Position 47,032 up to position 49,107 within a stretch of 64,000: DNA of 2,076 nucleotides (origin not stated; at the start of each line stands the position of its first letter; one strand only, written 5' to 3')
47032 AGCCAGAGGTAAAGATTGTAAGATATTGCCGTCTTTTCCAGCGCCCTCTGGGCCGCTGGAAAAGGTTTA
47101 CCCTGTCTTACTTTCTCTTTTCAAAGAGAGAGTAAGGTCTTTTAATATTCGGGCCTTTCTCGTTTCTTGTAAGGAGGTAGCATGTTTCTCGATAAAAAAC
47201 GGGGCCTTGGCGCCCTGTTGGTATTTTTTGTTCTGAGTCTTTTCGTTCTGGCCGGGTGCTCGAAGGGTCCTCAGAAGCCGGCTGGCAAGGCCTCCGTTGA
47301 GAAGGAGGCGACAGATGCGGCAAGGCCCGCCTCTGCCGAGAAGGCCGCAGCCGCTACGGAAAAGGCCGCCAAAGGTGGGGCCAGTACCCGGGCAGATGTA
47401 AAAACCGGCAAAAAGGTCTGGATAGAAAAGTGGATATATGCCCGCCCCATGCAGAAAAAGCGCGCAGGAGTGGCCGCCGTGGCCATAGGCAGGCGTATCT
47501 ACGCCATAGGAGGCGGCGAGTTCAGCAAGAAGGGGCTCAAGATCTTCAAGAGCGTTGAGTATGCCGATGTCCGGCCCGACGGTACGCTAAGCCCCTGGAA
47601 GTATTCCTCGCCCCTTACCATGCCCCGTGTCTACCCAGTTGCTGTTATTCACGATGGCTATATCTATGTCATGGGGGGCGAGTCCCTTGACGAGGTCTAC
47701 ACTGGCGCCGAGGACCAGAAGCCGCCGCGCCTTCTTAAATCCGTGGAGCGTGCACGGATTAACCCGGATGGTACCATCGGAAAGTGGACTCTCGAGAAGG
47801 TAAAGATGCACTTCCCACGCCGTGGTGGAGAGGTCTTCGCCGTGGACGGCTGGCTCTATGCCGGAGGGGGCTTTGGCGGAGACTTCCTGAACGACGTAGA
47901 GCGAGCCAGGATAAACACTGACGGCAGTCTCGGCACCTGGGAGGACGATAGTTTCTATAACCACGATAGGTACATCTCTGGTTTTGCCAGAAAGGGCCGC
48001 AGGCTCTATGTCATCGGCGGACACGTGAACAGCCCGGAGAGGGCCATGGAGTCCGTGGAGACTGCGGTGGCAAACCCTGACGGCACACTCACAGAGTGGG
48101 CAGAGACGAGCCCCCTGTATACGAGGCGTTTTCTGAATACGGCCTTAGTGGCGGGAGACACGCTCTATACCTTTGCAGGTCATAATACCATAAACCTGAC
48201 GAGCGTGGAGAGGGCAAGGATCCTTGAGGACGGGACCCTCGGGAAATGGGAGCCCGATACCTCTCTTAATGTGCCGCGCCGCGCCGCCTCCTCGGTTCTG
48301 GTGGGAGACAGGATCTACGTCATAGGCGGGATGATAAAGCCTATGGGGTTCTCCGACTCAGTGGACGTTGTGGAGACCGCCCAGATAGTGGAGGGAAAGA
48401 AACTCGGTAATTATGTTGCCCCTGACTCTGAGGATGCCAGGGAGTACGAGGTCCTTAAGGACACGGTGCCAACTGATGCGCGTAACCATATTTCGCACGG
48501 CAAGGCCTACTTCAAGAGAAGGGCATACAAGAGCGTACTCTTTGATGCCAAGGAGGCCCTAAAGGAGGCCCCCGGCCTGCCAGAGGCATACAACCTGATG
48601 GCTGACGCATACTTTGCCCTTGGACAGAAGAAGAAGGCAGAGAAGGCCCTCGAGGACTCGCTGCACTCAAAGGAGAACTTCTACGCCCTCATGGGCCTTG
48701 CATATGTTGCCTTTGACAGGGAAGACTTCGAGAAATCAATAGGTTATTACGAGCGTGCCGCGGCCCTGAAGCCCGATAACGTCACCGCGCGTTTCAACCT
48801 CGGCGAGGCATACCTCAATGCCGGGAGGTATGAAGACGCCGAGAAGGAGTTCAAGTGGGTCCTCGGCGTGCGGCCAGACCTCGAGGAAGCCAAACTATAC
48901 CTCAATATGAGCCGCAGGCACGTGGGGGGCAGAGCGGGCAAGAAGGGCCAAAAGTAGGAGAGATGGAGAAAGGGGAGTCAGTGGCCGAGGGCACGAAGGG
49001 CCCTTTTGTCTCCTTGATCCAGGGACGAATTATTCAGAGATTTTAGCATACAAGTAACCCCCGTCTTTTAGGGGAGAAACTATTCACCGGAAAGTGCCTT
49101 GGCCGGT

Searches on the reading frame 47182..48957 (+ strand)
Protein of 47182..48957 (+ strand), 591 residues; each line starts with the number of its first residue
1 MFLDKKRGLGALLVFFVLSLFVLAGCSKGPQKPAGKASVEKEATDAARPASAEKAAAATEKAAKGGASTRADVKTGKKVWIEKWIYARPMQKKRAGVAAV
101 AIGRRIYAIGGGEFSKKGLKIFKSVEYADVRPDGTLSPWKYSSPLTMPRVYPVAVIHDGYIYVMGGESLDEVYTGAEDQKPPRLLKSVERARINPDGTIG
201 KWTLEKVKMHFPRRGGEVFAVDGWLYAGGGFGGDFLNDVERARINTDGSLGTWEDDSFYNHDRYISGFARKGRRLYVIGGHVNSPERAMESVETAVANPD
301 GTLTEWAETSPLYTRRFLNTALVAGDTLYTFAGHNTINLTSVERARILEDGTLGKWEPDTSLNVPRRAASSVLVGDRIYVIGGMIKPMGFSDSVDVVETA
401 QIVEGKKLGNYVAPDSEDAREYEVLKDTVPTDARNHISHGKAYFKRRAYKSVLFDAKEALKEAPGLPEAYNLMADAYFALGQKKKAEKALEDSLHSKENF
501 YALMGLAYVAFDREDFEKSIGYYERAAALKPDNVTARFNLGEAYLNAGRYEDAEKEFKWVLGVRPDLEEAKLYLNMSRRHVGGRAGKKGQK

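Call 13: search_protein_families(library=pfam, proteins=[window:47182-48957:+], max_evalue=0.001)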
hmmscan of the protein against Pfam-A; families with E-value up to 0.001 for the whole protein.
window:47182-48957:+ (591 aa): 23 families
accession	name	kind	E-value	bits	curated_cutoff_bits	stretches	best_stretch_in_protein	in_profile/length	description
PF01344.31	Kelch_1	-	1.9e-20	72.5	20.1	0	365-395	1-30/46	Kelch motif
PF14559.12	TPR_19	-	4.5e-16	59.4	25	2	511-558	2-49/68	Tetratricopeptide repeat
PF13432.12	TPR_16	-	3.5e-15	56.6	32.7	2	506-557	3-54/65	Tetratricopeptide repeat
PF00515.34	TPR_1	-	4.8e-14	51.9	27.8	1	501-533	2-34/34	Tetratricopeptide repeat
PF24681.1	Kelch_KLHDC2_KLHL20_DRC7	-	5.8e-14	52.3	50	2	90-280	47-221/221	KLHDC2/KLHL20/DRC7 Kelch-repeats domain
PF13964.12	Kelch_6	-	7.8e-13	48.4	25.3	0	365-391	1-24/50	Kelch motif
PF25210.1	Kelch_FKB95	-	1.9e-12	47.8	70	1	96-169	35-100/268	FKB95, Kelch-repeats domain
PF13424.12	TPR_12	-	9.9e-12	45.3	30.1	1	502-563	5-74/77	Tetratricopeptide repeat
PF07719.23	TPR_2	-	5.5e-11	42.1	27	1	501-533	2-34/34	Tetratricopeptide repeat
PF13181.12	TPR_8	-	9.4e-11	41.4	25.7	0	468-494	2-28/34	Tetratricopeptide repeat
PF13431.12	TPR_17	-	9.6e-11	41.5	24.4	1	522-554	1-33/34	Tetratricopeptide repeat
PF12895.13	ANAPC3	-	4.4e-10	40.1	27.2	2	486-558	12-80/82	Anaphase-promoting complex, cyclosome, subunit 3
PF24981.1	Beta-prop_ATRN-LZTR1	-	1e-09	38.5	50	1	270-384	157-280/289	Attractin/LZTR1 beta-propeller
PF13414.12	TPR_11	-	1.7e-09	37.7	26.8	1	511-548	5-42/42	TPR repeat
PF13428.12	TPR_14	-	5e-09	36.4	23.5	0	503-542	4-43/44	Tetratricopeptide repeat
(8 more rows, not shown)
